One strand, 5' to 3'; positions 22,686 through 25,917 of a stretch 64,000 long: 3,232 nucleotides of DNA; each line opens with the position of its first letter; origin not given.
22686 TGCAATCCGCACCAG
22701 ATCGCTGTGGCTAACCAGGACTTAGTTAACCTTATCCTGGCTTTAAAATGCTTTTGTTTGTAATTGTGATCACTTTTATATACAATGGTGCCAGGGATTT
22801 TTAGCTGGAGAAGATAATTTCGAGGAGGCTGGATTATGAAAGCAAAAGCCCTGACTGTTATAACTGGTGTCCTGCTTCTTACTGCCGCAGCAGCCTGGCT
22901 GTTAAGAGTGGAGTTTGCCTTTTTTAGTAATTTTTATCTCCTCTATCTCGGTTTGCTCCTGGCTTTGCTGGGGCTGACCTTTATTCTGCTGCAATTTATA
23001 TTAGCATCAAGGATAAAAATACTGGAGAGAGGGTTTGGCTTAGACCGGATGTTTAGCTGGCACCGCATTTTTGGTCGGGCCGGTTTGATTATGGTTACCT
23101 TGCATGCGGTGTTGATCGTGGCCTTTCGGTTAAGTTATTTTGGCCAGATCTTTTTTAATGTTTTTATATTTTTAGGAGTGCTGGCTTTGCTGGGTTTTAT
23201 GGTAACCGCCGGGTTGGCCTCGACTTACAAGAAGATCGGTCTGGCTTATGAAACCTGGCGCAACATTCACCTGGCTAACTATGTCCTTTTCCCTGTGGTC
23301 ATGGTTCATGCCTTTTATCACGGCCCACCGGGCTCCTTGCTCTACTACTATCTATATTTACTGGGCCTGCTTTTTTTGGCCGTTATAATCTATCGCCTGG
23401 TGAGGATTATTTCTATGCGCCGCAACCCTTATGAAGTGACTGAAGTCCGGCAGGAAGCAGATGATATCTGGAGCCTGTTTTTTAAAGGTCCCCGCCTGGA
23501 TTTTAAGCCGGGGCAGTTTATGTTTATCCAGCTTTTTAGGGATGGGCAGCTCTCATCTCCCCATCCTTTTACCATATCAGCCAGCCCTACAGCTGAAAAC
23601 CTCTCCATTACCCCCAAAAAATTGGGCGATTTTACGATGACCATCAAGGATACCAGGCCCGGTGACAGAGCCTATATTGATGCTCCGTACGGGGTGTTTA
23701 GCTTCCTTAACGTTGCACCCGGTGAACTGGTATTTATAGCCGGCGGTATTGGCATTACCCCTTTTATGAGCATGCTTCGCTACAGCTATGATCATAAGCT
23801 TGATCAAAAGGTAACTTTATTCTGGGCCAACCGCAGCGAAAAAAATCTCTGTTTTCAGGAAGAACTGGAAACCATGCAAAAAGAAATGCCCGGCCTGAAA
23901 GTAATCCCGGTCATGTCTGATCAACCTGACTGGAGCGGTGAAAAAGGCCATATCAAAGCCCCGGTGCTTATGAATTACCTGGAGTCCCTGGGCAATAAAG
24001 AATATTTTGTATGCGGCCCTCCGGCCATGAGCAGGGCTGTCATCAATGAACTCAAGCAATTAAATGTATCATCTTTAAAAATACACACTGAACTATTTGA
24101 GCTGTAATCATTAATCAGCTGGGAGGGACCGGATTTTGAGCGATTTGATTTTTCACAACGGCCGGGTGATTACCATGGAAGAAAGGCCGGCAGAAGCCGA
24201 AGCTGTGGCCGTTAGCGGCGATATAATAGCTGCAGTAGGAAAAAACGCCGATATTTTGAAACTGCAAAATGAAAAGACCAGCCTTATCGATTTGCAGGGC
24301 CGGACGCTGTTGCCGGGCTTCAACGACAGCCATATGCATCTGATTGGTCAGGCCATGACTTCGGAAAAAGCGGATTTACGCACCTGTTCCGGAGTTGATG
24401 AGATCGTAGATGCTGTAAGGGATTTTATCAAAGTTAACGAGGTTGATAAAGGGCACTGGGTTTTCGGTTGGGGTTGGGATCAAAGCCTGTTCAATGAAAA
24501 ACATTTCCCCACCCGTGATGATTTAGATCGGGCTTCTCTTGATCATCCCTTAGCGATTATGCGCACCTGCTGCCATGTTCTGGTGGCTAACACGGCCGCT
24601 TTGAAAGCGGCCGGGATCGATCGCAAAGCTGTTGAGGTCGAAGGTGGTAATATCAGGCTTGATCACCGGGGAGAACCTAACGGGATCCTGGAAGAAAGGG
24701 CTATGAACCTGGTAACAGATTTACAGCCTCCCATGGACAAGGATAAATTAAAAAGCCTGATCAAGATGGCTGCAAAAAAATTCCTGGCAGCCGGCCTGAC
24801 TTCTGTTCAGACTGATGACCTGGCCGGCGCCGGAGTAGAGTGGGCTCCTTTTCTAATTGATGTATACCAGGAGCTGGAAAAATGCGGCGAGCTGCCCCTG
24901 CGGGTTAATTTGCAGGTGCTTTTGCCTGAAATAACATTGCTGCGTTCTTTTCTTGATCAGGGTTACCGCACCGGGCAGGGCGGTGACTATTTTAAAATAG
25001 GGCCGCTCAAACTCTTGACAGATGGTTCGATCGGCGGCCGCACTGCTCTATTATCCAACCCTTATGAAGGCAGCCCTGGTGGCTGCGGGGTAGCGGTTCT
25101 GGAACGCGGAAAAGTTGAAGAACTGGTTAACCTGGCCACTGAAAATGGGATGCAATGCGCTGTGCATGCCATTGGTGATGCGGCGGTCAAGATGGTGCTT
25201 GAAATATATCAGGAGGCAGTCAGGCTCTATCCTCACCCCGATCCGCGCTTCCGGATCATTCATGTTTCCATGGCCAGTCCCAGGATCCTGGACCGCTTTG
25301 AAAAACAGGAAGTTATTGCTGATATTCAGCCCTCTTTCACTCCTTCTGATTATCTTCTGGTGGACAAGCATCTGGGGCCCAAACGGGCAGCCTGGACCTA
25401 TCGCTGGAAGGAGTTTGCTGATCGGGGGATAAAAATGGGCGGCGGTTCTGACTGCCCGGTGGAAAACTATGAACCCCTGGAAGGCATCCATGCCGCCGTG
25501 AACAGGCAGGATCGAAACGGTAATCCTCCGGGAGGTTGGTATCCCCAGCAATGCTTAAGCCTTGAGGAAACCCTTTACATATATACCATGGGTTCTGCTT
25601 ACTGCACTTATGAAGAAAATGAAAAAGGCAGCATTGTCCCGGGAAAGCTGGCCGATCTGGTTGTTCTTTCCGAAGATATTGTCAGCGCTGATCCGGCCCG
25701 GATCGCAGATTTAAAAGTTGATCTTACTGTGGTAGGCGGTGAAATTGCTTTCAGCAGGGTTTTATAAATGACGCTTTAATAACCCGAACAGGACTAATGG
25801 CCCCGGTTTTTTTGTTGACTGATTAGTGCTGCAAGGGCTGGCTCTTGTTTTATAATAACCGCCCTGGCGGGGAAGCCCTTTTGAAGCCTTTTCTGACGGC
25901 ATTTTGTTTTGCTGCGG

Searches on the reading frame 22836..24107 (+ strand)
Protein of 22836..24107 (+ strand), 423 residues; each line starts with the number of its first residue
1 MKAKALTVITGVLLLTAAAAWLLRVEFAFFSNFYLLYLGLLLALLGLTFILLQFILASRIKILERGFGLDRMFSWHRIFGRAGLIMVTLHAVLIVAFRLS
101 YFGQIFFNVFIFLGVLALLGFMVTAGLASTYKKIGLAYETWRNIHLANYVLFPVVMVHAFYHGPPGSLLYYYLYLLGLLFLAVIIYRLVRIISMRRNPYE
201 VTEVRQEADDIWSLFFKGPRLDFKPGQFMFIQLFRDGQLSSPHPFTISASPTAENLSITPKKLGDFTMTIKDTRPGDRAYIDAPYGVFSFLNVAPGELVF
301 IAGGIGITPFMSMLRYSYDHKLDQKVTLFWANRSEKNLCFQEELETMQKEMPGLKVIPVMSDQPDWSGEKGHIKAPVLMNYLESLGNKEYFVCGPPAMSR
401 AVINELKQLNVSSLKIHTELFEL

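Call 4: search_protein_families(library=pfam, proteins=[window:22836-24107:+], max_evalue=0.01)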
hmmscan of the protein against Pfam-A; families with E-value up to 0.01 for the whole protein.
window:22836-24107:+ (423 aa): 4 families
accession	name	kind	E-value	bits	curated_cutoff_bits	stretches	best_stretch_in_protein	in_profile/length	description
PF00175.26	NAD_binding_1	-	6.2e-24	85.2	22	1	300-402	1-107/109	Oxidoreductase NAD-binding domain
PF01794.25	Ferric_reduct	-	3.9e-12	46.7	28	1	43-155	2-120/121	Ferric reductase like transmembrane component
PF08022.18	FAD_binding_8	-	1.8e-07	31.7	22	1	205-272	10-80/109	FAD-binding domain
PF08030.17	NAD_binding_6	-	4.1e-07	30.6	22.2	1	298-350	4-62/156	Ferric reductase NAD binding domain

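Call 5: search_protein_families(library=ncbifam, proteins=[window:22836-24107:+], max_evalue=0.01)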
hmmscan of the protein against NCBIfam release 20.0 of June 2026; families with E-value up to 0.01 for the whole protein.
window:22836-24107:+ (423 aa): 24 families
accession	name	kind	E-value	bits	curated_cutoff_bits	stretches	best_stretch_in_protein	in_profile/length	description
NF009805.0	PRK13289.1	equivalog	5.1e-26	91.5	432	1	198-421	156-392/399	NO-inducible flavohemoprotein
NF040810.1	BenC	equivalog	1e-24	87.3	430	1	200-421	108-330/333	benzoate 1,2-dioxygenase electron transfer component BenC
NF058606.1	GlBtMonoRdsGbcB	equivalog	1.7e-24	86.4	500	1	203-421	20-247/362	glycine betaine monooxygenase reductase subunit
NF045803.1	MethMoxFADbindMmoC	equivalog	5.8e-24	84.5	500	1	220-421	137-340/343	aromatic/alkene monooxygenase hydroxylase FAD-binding subunit MmoC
NF007964.0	PRK10684.1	equivalog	5.5e-23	81.4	383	1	199-421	12-237/333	NADH oxidoreductase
NF008822.0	PRK11872.1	equivalog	1.2e-22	80.3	402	1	219-421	133-335/341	anthranilate 1,2-dioxygenase electron transfer component AntC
NF005963.0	PRK08051.1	equivalog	2.1e-22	79.6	230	1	200-421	7-230/233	NAD(P)H-flavin reductase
NF006220.0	PRK08345.1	subfamily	1.3e-21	77.1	395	1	221-418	41-248/294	cytochrome-c3 hydrogenase subunit gamma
TIGR01941.1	nqrF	equivalog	1.5e-20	73.5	295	1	249-416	228-398/405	NADH:ubiquinone reductase (Na(+)-transporting) subunit F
TIGR02160.1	PA_CoA_Oxy5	hypoth_equivalog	3.3e-20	72.2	420.8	1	198-422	3-242/352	1,2-phenylacetyl-CoA epoxidase subunit PaaE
NF052252.1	flav_redu_LuxG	exception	4.8e-20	71.7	340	1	201-407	5-214/232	flavin mononucleotide reductase LuxG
NF000796.0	PRK00054.1-1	equivalog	9.3e-20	70.9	224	1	199-411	6-194/254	dihydroorotate dehydrogenase electron transfer subunit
NF040830.1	sulfhyd_ShyC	equivalog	2.7e-18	66.2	600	1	220-349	36-162/288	NAD(P)-dependent hydrogenase/sulfhydrogenase 2 subunit gamma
NF040835.1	sulfhyd_HydG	equivalog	2.7e-18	66.2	650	1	220-408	43-235/292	NADPH-dependent hydrogenase/sulfhydrogenase 1 subunit gamma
TIGR02911.1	sulfite_red_B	equivalog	1.7e-13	50.3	288.6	1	219-412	27-215/261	anaerobic sulfite reductase subunit AsrB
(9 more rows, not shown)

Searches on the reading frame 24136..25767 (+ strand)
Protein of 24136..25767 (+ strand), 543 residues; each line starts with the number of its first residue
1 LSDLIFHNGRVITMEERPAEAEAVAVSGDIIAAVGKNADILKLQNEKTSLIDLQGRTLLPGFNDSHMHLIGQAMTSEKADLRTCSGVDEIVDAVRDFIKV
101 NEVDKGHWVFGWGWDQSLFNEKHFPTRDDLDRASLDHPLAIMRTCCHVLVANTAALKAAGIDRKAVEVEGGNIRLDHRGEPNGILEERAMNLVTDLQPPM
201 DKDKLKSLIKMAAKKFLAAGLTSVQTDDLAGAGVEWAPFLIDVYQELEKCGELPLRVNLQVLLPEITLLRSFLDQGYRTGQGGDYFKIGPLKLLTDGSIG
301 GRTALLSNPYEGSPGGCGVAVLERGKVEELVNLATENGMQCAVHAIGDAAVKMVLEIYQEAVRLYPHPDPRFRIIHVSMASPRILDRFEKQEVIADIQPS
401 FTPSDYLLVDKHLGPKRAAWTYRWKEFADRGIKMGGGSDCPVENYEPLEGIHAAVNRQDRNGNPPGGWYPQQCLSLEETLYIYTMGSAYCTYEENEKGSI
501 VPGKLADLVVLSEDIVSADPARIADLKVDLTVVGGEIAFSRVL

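Call 4: search_protein_families(library=pfam, proteins=[window:24136-25767:+], max_evalue=0.01)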
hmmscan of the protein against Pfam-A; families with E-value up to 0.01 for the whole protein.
window:24136-25767:+ (543 aa): 2 families
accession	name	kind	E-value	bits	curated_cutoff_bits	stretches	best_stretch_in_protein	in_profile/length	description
PF07969.17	Amidohydro_3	-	1.2e-114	384.9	29.7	1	50-538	2-471/472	Amidohydrolase family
PF01979.26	Amidohydro_1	-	9.9e-12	45.2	25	1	327-537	137-344/345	Amidohydrolase family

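Call 5: search_protein_families(library=ncbifam, proteins=[window:24136-25767:+], max_evalue=0.01)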
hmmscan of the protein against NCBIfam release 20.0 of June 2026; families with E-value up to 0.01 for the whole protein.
window:24136-25767:+ (543 aa): 39 families (the best 25 are shown)
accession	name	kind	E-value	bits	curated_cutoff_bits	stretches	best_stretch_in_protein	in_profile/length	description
NF006056.0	PRK08204.1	subfamily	8.7e-13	47.8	391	1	2-92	3-90/449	hypothetical protein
TIGR01224.1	hutI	equivalog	8.9e-10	37.9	298.15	1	20-70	2-50/377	imidazolonepropionase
NF051886.1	XaaProDiPepCaul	equivalog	4.9e-09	35.7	500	1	19-84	16-79/398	Xaa-Pro dipeptidase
NF005557.0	PRK07228.1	equivalog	5.3e-09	35.3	522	1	4-80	3-75/445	5'-deoxyadenosine deaminase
NF006679.0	PRK09228.1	subfamily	2.2e-08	33.3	351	1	20-70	30-80/433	guanine deaminase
TIGR02967.1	guan_deamin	equivalog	5e-08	32.3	375.4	1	23-70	8-55/401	guanine deaminase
NF006689.0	PRK09237.1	equivalog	7.2e-08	31.4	371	1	2-93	3-92/383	amidohydrolase/deacetylase family metallohydrolase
TIGR03314.1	Se_ssnA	subfamily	7.5e-08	31.6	455.5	1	4-70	1-68/441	putative selenium metabolism protein SsnA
NF006055.0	PRK08203.1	equivalog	9.2e-08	31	532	1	4-75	7-76/455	8-oxoguanine deaminase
NF005540.0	PRK07203.1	equivalog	2.9e-07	29.5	444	1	4-69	2-68/444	putative aminohydrolase SsnA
TIGR02033.1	D-hydantoinase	equivalog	3e-07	29.7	393.25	1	5-80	2-71/454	dihydropyrimidinase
NF011990.0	PRK15446.2-6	subfamily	3.8e-07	29.2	233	1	5-72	4-69/390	alpha-D-ribose 1-methylphosphonate 5-triphosphate diphosphatase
TIGR01178.1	ade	equivalog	4.3e-07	28.8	472.5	1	3-89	1-80/552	adenine deaminase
NF006560.0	PRK09061.1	subfamily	4.9e-07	28.4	340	1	2-77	26-93/517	amidohydrolase family protein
NF009060.0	PRK12394.1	equivalog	1.7e-06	27.1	442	1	2-93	3-91/381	metallo-dependent hydrolase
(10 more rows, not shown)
